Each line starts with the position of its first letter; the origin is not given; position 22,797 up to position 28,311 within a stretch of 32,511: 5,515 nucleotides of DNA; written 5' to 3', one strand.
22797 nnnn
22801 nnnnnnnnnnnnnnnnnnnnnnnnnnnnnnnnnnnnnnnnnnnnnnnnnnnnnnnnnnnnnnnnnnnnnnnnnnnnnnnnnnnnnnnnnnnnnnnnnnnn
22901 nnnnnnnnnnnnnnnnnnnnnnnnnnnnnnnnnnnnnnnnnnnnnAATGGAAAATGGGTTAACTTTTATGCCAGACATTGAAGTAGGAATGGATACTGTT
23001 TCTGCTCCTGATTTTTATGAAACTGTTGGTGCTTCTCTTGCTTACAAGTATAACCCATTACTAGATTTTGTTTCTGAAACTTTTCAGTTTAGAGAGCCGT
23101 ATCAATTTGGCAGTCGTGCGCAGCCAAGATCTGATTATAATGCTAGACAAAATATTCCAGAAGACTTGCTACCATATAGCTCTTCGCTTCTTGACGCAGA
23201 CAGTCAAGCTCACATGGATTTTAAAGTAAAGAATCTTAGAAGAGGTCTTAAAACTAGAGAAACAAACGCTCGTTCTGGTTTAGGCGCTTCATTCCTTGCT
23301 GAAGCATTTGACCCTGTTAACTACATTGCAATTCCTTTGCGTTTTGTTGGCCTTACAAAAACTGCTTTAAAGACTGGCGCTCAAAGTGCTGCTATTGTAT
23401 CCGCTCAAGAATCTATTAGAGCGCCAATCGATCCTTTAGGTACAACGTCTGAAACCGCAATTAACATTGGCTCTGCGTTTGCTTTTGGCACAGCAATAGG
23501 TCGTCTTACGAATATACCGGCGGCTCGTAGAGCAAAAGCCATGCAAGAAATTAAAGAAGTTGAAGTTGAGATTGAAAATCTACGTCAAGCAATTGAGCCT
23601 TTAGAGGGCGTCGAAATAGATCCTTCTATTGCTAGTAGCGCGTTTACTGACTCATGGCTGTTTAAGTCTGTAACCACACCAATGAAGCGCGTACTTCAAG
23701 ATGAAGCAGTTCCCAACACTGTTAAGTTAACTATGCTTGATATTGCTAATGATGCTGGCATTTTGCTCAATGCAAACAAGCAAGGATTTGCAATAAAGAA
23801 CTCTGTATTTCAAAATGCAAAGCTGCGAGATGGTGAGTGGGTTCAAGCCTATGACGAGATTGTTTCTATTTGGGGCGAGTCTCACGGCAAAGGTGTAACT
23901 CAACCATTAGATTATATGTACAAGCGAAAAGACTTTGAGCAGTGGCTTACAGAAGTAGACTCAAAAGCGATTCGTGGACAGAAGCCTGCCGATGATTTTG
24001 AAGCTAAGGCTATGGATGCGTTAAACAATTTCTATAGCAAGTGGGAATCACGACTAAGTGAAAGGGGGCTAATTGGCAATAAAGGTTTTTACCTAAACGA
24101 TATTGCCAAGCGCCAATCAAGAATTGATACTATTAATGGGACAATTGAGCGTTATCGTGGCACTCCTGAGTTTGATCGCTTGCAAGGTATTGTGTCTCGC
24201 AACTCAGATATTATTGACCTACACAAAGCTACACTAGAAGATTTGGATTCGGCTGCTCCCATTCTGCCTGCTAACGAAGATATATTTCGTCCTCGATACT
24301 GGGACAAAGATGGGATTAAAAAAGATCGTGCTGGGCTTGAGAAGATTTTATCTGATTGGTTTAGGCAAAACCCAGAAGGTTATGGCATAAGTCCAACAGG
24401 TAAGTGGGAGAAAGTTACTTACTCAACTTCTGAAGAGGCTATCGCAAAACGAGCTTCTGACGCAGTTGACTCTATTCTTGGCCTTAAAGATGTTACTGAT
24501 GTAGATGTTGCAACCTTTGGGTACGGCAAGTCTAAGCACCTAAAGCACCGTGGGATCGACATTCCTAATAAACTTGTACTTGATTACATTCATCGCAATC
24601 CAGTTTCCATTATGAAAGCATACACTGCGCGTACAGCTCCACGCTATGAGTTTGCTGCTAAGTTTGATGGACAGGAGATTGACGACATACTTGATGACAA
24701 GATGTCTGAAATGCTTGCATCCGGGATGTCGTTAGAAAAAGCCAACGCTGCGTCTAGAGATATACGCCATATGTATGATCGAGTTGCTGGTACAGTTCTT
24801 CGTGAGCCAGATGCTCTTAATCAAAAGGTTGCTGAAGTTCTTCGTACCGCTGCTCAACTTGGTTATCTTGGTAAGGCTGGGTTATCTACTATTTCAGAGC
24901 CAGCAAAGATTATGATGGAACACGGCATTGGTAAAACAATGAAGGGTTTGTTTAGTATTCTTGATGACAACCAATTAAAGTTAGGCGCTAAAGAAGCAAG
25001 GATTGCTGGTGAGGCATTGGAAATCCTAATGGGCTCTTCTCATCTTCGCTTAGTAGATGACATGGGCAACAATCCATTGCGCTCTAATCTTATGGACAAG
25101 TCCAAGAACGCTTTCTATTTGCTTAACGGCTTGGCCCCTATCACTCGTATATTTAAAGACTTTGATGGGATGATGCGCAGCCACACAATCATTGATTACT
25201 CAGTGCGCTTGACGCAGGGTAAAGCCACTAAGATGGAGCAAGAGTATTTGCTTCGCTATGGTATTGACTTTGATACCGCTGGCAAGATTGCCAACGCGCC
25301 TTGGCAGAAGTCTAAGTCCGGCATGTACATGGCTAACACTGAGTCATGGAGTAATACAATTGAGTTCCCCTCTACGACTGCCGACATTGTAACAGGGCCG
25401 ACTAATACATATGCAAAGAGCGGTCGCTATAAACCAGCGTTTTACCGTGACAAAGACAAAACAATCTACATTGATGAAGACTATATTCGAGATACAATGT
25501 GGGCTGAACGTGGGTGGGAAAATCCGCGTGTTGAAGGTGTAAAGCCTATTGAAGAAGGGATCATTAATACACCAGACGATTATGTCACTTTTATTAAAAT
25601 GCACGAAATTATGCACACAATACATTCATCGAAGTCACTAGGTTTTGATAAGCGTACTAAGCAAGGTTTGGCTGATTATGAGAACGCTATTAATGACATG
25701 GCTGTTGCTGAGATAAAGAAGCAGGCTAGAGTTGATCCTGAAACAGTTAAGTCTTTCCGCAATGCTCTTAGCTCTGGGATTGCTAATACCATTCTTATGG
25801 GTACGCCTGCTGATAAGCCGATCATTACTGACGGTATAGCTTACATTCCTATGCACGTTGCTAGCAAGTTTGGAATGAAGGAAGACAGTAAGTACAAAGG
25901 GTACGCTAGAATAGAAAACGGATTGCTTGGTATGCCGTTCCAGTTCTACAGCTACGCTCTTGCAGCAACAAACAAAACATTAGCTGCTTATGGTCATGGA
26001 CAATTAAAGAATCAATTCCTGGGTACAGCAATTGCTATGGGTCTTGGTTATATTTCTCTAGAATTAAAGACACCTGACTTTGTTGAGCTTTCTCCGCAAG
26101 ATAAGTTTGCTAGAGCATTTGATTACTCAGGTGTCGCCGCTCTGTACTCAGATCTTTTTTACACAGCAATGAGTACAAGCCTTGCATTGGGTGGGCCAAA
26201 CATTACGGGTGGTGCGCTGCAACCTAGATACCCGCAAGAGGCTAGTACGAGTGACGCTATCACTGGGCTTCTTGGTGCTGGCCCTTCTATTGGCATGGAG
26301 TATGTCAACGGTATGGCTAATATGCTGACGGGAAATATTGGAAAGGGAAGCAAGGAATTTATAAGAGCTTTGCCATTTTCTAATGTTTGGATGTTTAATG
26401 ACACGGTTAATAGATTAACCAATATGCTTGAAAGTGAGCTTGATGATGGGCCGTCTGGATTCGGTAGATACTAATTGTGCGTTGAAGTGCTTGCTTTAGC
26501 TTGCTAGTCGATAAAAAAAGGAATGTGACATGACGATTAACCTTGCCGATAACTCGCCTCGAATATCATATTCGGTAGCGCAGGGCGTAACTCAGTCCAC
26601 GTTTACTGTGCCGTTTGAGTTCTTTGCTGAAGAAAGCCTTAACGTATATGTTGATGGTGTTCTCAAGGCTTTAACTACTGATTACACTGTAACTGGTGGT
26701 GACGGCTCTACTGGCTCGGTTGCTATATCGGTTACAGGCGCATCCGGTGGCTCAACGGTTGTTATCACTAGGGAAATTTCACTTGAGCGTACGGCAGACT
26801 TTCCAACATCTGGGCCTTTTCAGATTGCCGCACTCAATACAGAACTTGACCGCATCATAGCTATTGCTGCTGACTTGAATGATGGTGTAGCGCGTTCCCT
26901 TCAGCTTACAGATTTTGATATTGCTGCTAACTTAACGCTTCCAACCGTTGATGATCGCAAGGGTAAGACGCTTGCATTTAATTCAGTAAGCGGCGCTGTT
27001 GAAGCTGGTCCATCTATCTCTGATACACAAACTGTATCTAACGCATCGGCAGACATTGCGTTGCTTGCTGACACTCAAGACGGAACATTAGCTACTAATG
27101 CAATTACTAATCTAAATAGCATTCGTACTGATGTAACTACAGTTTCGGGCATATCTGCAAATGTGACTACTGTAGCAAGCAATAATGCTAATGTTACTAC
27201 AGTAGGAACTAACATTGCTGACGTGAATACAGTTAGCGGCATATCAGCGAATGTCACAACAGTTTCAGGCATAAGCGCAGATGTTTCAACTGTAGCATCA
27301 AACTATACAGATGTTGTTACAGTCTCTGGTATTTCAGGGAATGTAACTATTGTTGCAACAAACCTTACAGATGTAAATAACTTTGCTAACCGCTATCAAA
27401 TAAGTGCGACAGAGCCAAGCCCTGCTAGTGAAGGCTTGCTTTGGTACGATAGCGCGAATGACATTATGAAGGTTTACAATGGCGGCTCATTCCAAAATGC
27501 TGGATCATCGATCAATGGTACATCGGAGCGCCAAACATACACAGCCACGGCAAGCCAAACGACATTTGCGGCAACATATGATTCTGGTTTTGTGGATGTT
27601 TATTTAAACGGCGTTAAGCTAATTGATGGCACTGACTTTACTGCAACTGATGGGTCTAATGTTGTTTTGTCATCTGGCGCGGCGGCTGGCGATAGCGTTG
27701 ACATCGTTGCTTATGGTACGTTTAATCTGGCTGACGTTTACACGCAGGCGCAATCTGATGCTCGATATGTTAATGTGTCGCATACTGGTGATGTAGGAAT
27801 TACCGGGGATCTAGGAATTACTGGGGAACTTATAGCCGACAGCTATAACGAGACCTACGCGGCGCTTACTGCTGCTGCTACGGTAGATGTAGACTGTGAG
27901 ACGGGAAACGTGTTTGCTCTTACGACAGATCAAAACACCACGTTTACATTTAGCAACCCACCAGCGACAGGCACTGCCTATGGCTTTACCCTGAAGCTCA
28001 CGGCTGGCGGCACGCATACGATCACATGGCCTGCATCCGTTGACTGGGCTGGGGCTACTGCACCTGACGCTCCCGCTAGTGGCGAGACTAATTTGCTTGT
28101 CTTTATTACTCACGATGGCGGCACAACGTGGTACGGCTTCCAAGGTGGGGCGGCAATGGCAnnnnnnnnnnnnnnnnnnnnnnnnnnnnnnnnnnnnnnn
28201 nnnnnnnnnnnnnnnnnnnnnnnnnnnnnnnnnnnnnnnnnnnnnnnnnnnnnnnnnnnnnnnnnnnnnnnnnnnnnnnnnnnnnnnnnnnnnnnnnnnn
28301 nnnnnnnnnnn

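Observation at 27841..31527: Tandem duplicated three-part receptor-binding cassette: tip domain, variable protein, chaperone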

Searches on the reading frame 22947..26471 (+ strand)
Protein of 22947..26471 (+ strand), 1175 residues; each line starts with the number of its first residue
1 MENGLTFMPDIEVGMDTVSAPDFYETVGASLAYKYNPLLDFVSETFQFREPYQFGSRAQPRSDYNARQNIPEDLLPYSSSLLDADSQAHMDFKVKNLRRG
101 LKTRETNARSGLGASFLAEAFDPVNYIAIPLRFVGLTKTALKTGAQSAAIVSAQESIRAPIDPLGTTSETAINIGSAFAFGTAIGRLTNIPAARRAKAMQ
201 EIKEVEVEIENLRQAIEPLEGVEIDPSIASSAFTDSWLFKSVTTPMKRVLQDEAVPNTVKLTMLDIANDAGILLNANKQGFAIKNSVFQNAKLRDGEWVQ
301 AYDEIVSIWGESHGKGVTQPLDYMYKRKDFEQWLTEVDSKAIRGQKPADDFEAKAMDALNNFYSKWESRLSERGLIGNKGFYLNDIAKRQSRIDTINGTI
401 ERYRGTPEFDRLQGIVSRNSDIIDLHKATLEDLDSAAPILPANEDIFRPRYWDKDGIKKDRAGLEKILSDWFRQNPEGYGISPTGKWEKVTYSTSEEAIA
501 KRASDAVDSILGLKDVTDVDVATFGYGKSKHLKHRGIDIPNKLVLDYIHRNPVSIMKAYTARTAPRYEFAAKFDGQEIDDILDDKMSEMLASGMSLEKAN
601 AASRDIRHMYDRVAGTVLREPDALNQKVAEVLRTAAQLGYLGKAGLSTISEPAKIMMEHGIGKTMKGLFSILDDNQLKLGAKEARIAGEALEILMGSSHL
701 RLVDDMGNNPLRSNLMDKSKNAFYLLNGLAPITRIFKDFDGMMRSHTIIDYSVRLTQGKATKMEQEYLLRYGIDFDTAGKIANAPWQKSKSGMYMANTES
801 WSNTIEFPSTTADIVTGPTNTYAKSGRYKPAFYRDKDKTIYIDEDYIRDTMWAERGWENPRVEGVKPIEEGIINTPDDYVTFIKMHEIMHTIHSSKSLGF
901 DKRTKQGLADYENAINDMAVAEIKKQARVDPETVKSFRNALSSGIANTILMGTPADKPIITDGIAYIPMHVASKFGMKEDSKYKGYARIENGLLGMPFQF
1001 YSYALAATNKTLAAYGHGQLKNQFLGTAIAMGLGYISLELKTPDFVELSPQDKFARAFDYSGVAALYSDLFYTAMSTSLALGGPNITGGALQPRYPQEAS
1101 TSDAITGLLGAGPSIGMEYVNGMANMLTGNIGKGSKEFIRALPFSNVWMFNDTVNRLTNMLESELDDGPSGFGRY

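Call 7: search_protein_families(library=pfam, proteins=[window:22947-26471:+], max_evalue=0.1)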
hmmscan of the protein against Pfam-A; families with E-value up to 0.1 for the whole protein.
window:22947-26471:+ (1175 aa): 0 families

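Call 8: search_protein_families(library=phrogs, proteins=[window:22947-26471:+], max_evalue=0.01)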
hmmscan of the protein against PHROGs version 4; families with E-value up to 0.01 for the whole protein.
window:22947-26471:+ (1175 aa): 3 families
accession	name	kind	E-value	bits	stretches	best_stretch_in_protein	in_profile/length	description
phrog_342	-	head and packaging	2.9e-37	129.3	2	77-784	276-998/1235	internal virion protein with endolysin domain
phrog_16310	-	unknown function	2.5e-20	72.6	2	449-803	834-1206/1411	-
phrog_684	-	head and packaging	2.8e-05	23.7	1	586-777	347-543/840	virion structural protein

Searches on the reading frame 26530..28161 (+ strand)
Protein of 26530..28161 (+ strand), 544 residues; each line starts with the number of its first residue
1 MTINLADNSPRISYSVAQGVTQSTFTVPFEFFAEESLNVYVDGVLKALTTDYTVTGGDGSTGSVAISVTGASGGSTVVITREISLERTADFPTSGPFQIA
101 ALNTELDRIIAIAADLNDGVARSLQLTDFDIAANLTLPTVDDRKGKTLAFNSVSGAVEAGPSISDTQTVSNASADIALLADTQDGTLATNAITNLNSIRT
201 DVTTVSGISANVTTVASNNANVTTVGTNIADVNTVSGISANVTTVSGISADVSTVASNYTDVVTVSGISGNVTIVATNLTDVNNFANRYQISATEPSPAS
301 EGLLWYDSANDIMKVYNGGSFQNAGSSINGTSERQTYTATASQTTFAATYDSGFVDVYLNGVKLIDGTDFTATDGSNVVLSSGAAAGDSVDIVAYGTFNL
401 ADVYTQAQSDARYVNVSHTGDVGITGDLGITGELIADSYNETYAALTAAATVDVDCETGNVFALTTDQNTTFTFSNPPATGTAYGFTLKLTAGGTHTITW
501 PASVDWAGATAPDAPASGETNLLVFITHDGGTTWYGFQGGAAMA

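Call 7: search_protein_families(library=pfam, proteins=[window:26530-28161:+], max_evalue=0.1)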
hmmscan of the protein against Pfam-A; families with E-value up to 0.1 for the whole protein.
window:26530-28161:+ (544 aa): 1 family
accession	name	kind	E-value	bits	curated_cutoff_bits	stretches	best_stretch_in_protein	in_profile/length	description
PF03906.20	Phage_T7_tail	-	0.00033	20.8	25.2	1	22-128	17-119/157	Phage T7 tail fibre protein, N-terminal domain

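Call 8: search_protein_families(library=phrogs, proteins=[window:26530-28161:+], max_evalue=0.01)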
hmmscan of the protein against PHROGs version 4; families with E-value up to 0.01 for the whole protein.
window:26530-28161:+ (544 aa): 6 families
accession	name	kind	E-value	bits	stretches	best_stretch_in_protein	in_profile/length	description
phrog_21412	-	tail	1.5e-29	103.5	2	240-458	665-904/1452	tail fiber protein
phrog_9017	-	tail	9e-16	59.6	1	400-541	20-156/159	tail fiber protein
phrog_1640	-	tail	1.8e-08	35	1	16-111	13-112/765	tail protein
phrog_13518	-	unknown function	5.6e-08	32.2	1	275-351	562-639/1230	-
phrog_25416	-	head and packaging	1.5e-05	26.1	1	21-54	102-135/159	virion structural protein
phrog_15569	-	unknown function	0.005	17.8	1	320-389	46-114/120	-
